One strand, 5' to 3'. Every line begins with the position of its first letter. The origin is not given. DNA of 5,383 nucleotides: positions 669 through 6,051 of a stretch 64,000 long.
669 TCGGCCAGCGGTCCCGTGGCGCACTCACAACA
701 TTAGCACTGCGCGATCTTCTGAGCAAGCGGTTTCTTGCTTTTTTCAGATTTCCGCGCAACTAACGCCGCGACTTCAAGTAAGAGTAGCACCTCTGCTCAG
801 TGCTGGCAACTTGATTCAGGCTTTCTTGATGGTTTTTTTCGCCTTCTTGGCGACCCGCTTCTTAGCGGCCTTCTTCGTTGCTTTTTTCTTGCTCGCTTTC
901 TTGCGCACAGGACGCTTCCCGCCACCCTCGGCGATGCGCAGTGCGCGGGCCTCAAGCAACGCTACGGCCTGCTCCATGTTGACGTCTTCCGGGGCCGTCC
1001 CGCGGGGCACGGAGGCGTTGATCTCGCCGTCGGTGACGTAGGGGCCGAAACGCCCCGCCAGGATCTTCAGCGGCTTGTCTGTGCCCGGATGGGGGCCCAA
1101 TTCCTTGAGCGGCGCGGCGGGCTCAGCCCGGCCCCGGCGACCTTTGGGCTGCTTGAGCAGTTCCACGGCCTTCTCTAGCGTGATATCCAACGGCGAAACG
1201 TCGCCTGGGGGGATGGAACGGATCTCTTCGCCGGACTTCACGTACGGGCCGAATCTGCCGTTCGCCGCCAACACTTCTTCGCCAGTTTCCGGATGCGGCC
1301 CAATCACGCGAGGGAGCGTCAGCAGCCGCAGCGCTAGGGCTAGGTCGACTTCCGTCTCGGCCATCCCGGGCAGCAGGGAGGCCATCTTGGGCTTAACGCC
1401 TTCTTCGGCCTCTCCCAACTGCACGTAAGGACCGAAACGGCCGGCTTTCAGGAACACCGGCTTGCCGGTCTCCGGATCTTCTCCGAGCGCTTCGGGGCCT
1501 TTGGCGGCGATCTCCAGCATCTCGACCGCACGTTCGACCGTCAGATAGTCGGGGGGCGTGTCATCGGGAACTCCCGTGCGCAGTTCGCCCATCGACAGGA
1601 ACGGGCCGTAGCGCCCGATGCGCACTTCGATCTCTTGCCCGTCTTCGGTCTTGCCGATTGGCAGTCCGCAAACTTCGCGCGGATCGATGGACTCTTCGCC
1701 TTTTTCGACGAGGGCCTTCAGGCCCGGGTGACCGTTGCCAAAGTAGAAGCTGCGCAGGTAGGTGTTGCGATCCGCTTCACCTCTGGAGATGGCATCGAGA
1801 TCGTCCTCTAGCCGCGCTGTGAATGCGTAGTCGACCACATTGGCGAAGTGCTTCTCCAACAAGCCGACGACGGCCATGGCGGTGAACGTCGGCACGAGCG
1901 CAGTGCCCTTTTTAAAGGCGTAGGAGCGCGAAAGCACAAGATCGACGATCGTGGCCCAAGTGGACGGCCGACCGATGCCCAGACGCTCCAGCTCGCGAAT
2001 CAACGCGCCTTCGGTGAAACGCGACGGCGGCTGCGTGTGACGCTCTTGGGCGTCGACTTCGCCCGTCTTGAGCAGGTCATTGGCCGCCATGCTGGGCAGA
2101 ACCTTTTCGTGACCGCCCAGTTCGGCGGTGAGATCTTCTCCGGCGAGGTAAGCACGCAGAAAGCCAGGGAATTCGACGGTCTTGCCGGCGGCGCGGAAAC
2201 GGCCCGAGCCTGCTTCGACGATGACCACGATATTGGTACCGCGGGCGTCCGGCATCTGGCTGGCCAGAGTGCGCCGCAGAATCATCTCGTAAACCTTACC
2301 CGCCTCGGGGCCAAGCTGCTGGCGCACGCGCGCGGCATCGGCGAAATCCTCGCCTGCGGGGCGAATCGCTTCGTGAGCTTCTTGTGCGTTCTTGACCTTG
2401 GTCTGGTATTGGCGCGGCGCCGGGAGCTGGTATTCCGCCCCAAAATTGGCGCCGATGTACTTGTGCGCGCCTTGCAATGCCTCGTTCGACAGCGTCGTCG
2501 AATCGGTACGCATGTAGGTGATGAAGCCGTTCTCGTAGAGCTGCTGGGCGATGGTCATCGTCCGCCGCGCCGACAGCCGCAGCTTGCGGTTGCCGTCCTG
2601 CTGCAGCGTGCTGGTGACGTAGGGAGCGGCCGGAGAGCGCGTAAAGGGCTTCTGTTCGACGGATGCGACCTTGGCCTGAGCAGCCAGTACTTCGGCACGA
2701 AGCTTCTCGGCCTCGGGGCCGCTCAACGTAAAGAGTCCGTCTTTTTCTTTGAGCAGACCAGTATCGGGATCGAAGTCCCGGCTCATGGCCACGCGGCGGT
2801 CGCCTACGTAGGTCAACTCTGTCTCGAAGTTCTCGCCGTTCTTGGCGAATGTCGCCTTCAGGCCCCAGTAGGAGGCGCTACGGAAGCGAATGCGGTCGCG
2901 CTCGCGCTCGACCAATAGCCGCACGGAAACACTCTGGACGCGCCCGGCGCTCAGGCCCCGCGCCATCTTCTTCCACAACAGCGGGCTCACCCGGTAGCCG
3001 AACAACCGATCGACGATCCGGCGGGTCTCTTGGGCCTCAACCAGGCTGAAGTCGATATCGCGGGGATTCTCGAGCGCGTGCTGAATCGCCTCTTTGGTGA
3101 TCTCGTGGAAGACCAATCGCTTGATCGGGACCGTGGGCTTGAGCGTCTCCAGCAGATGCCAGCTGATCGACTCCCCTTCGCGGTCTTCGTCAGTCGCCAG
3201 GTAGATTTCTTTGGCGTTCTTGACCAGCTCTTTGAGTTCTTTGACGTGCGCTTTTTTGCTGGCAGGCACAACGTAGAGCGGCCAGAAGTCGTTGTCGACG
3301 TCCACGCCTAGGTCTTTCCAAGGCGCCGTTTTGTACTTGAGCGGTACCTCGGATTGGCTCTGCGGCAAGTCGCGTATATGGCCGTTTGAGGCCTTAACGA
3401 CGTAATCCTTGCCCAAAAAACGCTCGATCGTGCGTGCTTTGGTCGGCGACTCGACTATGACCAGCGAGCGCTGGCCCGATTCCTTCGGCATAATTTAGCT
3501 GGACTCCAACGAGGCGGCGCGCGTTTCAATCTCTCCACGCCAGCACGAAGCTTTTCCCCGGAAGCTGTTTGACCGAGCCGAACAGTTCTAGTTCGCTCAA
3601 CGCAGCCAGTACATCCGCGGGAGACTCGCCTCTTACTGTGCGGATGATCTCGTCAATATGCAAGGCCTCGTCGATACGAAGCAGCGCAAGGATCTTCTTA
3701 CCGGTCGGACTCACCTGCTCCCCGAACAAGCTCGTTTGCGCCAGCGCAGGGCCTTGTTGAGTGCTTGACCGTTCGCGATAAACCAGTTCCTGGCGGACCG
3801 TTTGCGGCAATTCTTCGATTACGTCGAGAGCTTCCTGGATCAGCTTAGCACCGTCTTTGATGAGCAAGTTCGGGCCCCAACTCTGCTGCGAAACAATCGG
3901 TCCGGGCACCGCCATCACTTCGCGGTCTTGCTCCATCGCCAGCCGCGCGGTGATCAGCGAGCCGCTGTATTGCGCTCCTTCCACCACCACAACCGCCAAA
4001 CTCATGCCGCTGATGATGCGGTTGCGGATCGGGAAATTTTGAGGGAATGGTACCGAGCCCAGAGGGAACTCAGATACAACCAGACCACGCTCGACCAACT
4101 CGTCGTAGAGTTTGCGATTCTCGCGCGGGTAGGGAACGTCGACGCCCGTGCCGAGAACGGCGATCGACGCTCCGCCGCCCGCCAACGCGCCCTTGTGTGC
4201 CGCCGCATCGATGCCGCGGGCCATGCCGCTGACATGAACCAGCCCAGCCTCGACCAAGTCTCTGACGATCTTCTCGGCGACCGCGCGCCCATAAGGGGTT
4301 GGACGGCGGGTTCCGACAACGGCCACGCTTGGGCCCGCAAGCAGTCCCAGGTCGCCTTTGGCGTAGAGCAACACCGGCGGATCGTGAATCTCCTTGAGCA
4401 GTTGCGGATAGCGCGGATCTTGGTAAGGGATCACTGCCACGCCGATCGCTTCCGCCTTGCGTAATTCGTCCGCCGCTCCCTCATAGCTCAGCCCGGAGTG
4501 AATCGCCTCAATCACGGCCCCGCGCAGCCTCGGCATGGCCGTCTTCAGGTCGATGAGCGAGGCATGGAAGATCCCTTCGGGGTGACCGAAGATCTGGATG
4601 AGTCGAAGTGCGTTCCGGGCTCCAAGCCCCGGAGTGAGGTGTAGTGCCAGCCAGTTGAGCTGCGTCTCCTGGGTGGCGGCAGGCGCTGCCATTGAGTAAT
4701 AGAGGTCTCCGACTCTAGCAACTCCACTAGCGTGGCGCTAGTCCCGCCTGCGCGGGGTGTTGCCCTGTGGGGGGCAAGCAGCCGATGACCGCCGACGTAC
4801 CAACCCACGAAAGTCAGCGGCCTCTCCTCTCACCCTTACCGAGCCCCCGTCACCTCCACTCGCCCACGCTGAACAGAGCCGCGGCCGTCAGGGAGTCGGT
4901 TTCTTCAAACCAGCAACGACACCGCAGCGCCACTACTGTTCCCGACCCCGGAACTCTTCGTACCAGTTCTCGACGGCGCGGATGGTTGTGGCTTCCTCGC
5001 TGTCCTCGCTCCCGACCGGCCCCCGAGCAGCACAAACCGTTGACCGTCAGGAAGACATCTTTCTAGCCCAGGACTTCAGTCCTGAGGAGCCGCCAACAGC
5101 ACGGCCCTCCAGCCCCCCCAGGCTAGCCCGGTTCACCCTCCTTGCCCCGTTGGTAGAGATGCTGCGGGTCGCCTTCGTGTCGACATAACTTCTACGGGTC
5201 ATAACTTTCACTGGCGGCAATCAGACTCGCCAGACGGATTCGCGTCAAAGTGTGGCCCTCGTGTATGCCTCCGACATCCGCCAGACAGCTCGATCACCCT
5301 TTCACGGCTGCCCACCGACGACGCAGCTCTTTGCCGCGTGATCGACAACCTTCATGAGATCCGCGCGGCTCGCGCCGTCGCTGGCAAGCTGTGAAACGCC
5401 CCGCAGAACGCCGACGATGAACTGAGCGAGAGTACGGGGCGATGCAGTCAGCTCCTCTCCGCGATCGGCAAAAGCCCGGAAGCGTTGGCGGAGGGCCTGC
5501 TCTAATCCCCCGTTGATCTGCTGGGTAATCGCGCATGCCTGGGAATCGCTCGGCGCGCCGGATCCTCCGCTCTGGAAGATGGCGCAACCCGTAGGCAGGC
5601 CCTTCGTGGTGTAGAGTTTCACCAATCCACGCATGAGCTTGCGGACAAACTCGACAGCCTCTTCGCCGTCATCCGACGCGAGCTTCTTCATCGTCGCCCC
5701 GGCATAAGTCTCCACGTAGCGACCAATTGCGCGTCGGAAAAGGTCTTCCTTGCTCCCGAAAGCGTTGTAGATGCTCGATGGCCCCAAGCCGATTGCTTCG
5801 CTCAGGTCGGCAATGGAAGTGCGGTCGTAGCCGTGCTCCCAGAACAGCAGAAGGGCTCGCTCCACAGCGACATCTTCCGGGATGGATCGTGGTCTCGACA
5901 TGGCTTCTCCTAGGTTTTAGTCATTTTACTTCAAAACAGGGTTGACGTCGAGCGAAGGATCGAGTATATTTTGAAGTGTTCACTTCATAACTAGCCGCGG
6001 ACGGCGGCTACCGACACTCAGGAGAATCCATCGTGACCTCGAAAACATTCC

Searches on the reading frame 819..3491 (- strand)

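Call 59: search_protein_families(library=pfam, proteins=[window:819-3491:-], max_evalue=0.0001)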
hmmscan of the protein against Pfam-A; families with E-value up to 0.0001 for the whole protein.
window:819-3491:- (891 aa): 3 families
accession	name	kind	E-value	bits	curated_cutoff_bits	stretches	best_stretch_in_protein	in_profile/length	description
PF01131.25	Topoisom_bac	-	1.1e-109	367.6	35.1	1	146-579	2-410/411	DNA topoisomerase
PF13368.11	Toprim_C_rpt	-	1.7e-63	210.8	22.3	4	733-788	1-55/57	Topoisomerase C-terminal repeat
PF01751.28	Toprim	-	3.7e-23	81.9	23.1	1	10-131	2-96/96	Toprim domain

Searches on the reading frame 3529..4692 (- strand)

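Call 59: search_protein_families(library=pfam, proteins=[window:3529-4692:-], max_evalue=0.0001)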
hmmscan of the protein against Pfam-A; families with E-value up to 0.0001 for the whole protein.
window:3529-4692:- (388 aa): 2 families
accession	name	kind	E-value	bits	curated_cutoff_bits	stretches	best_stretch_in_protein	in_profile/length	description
PF02481.21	DNA_processg_A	-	1.4e-75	253.5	29.6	1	81-286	3-211/212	DNA recombination-mediator protein A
PF17782.7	DprA_WH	-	5.8e-09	36.3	22.9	1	327-380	10-61/61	DprA winged helix domain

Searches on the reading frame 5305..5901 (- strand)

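Call 59: search_protein_families(library=pfam, proteins=[window:5305-5901:-], max_evalue=0.0001)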
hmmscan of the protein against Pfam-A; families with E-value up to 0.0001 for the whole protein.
window:5305-5901:- (199 aa): 1 family
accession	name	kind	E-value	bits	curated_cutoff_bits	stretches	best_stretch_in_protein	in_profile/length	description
PF00440.29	TetR_N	-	2.2e-13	50.2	24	1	14-57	3-46/47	Bacterial regulatory proteins, tetR family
